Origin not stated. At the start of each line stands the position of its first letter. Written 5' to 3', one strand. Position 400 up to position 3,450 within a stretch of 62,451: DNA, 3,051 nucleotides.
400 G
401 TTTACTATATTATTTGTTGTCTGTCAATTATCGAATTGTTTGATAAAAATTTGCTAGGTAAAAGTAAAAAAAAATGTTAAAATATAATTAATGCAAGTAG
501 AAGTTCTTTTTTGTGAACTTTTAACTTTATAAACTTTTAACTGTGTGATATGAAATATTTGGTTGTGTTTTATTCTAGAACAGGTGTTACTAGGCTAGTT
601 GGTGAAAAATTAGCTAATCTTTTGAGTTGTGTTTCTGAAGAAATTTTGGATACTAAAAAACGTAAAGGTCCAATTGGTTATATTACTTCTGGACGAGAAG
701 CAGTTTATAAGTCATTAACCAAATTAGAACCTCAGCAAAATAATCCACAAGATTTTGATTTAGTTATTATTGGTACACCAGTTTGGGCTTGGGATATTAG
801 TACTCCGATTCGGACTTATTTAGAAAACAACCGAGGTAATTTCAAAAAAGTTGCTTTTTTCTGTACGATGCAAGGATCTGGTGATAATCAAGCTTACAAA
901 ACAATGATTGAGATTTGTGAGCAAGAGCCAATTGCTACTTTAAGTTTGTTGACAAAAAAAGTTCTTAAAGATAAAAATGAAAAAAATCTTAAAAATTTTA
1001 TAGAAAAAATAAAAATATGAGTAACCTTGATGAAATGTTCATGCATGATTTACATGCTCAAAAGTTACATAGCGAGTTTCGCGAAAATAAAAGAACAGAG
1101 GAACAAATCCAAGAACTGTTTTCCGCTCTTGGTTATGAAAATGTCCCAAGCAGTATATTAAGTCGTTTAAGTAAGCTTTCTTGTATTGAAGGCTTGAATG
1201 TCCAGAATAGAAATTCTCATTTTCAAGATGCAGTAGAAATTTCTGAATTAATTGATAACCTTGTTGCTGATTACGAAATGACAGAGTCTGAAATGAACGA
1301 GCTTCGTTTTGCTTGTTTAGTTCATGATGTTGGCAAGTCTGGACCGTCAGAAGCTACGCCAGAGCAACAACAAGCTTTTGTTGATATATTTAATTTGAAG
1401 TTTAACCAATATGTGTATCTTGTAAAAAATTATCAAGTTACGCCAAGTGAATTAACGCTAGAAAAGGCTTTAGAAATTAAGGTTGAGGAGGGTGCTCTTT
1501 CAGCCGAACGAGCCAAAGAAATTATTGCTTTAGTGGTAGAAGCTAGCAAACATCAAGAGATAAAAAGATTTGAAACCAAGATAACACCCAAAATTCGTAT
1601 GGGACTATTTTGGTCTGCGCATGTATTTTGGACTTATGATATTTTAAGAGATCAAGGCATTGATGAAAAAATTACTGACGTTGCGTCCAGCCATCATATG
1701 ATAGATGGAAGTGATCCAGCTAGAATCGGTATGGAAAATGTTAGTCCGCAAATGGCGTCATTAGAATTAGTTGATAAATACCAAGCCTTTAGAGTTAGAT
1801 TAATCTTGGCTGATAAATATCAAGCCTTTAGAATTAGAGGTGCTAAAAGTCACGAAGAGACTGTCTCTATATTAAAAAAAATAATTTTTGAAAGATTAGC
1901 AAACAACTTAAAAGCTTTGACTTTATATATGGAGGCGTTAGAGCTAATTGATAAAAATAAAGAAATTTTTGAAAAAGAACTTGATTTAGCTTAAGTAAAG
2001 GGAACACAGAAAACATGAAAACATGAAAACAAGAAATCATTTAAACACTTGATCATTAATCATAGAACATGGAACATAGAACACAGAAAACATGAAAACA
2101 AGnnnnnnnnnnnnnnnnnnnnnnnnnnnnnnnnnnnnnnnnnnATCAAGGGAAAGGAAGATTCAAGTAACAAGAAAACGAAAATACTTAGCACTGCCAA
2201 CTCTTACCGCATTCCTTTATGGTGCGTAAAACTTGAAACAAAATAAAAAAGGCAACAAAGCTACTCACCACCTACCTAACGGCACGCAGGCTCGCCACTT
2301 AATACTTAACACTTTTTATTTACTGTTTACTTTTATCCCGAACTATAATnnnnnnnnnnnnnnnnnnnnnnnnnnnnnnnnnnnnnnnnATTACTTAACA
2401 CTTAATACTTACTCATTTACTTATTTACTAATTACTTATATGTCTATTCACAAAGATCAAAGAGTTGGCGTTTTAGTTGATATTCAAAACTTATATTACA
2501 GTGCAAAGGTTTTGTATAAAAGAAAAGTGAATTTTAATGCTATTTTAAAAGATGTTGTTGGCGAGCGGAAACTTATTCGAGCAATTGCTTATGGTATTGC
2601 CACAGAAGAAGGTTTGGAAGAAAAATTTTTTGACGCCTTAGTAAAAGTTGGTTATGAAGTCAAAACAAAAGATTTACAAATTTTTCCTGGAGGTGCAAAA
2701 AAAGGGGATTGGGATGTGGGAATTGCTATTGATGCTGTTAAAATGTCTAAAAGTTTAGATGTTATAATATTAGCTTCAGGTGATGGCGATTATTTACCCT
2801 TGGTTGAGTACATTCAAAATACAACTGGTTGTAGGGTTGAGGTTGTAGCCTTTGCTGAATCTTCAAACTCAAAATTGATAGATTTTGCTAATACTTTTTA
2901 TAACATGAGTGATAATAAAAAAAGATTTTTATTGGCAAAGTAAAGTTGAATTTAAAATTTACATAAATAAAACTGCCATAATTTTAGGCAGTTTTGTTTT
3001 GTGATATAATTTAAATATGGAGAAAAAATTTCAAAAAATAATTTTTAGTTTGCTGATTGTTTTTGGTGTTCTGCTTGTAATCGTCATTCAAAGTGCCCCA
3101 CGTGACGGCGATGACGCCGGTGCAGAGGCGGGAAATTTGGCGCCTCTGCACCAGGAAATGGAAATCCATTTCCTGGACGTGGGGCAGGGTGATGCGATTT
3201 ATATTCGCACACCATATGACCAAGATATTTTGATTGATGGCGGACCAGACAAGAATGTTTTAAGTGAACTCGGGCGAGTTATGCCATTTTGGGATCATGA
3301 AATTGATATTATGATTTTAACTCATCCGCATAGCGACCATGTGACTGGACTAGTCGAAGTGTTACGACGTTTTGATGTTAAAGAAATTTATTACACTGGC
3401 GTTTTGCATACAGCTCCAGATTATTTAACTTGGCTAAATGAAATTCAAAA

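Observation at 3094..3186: GC-rich four-way-junction structure encoded in-frame inside the ComEC-type nuclease gene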

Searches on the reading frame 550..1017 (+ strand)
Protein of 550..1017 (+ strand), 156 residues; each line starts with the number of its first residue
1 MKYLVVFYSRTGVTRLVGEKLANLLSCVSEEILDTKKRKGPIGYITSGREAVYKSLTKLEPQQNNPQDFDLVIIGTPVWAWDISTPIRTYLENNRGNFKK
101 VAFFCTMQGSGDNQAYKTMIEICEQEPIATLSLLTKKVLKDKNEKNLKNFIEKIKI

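Call 72: search_protein_families(library=pfam, proteins=[window:550-1017:+], max_evalue=0.001)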
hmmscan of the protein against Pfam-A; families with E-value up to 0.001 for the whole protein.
window:550-1017:+ (156 aa): 3 families
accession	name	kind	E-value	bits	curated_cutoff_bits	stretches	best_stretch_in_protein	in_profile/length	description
PF12682.12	Flavodoxin_4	-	6e-11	42.5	24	1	2-153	1-154/155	Flavodoxin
PF12724.12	Flavodoxin_5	-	2.1e-06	28.5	27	1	53-115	28-92/145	Flavodoxin domain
PF12641.12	Flavodoxin_3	-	8.3e-05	22.9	27.5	0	55-126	27-96/160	Flavodoxin domain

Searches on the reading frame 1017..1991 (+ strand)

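Call 72: search_protein_families(library=pfam, proteins=[window:1017-1991:+], max_evalue=0.001)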
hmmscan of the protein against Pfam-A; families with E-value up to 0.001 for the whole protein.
window:1017-1991:+ (325 aa): 1 family
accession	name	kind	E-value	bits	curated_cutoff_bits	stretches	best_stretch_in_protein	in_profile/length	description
PF01966.28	HD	-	1.1e-05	26.1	22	0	84-126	20-56/116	HD domain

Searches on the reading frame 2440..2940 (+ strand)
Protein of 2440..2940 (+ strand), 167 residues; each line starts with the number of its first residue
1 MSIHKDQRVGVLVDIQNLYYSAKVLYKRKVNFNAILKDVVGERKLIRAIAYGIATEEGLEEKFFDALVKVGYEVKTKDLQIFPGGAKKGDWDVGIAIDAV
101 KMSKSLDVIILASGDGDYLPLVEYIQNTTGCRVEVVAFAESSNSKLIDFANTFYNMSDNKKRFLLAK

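Call 72: search_protein_families(library=pfam, proteins=[window:2440-2940:+], max_evalue=0.001)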
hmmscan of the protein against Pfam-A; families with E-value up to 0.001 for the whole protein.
window:2440-2940:+ (167 aa): 1 family
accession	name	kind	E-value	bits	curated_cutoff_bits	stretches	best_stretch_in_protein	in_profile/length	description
PF01936.24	NYN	-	6.6e-33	114.7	24.2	1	8-155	1-143/145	NYN domain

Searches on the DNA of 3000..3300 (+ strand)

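Call 26: search_rna_families(source=window, start=3000, end=3300, threshold=evalue, max_evalue=10, show_alignments=3)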
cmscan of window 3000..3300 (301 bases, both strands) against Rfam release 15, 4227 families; matches with E-value up to 10: 1.
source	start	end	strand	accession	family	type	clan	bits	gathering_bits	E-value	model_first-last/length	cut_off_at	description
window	3115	3184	+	RF02831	Scr2736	Gene; sRNA;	-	14.9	43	5.6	1-64/64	no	Streptomyces RNA 2736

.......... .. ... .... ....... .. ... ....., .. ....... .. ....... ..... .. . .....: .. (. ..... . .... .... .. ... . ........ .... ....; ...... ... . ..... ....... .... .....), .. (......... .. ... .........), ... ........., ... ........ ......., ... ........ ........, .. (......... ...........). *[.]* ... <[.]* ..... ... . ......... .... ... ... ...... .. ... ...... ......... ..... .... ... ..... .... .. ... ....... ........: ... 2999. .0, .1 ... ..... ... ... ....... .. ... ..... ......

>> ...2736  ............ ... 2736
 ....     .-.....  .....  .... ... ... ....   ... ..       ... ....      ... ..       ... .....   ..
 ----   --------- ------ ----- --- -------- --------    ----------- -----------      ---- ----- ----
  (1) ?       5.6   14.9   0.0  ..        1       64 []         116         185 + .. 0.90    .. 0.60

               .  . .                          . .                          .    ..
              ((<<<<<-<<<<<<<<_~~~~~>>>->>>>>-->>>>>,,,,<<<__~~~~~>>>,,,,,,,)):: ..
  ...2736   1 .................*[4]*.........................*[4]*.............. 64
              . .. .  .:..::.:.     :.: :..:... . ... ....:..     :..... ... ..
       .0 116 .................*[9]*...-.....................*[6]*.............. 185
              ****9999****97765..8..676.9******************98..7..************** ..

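Call 69: build_rna_model(alignment_id=A3, structure=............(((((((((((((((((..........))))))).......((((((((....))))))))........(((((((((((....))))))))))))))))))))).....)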
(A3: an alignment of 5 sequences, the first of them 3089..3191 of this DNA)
Model R1 built from alignment A3 (5 sequences, 122 columns); structure: as given.
model positions 112; base pairs 36; branch points 2; effective number of sequences 1.12; information 0.589 bits per position. Calibrated on 0.2 Mb of random sequence (short: E-values are rough).
structure used (alignment columns):
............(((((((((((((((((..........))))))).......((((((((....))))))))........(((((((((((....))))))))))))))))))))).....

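Call 70: search_with_rna_model(model_id=R1, sources=[window, L001, L004, L007, L010, L013, L014, L015, L016, L017, L018, L019, L020, L021, L022, L023, L024, L025, L026, L027, L028, L029, L030, L031, L032, L033, L034, L037, L038, L039], max_evalue=1, make_alignment=true)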
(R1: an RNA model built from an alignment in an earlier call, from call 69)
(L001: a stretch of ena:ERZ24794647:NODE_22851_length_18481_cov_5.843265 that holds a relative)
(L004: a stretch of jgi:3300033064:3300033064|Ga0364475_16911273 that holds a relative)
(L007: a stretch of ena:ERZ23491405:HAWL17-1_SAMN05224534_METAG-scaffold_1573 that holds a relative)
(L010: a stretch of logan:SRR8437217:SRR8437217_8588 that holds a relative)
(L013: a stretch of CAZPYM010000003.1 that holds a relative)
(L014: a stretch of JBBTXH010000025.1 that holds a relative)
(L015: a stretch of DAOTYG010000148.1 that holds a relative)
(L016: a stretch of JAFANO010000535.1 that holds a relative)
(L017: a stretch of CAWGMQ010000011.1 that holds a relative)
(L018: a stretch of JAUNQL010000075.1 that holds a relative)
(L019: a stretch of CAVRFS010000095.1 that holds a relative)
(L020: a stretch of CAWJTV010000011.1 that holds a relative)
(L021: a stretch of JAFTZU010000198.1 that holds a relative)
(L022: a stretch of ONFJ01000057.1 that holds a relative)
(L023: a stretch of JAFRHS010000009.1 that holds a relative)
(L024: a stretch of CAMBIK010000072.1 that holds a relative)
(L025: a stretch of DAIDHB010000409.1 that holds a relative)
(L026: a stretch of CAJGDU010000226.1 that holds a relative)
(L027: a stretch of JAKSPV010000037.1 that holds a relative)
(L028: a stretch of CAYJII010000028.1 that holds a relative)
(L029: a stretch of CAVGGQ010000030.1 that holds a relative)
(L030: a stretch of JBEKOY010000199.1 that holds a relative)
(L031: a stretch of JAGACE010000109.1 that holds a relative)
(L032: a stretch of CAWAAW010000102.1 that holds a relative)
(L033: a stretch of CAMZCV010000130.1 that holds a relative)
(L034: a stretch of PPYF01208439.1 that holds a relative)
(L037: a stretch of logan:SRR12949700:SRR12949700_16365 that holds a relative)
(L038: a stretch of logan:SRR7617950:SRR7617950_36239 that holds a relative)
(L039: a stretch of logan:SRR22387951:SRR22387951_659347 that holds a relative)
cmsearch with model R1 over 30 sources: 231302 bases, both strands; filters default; matches with E-value up to 1: 14.
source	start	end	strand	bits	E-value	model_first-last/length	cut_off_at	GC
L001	3070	3181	+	126.2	2.8e-33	1-112/112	no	0.58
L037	935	1043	+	112.6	2.2e-29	1-112/112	no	0.5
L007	3070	3187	+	105.9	1.8e-27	1-112/112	no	0.58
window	3086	3191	+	96.3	9.4e-25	1-112/112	no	0.59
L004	3070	3163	+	87.5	3.2e-22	1-112/112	no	0.55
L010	3028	3151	+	38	4.2e-08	1-112/112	no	0.51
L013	3070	3193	+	38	4.2e-08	1-112/112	no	0.51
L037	942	1046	-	36.3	1.3e-07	1-112/112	no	0.49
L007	3076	3190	-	29.6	1e-05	1-112/112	no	0.6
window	3151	3176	-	22.2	0.0013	72-97/112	no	0.46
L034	733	756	+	19.9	0.0061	73-96/112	no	0.38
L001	3127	3209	-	16.5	0.057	1-112/112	no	0.53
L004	3124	3147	-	13.6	0.39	73-96/112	no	0.5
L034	733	756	-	12.4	0.83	73-96/112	no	0.38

Alignment A6: 14 matches aligned to the model, 165 columns, each read 5' to 3' on its own strand. Consensus structure (alignment columns), stored with it:
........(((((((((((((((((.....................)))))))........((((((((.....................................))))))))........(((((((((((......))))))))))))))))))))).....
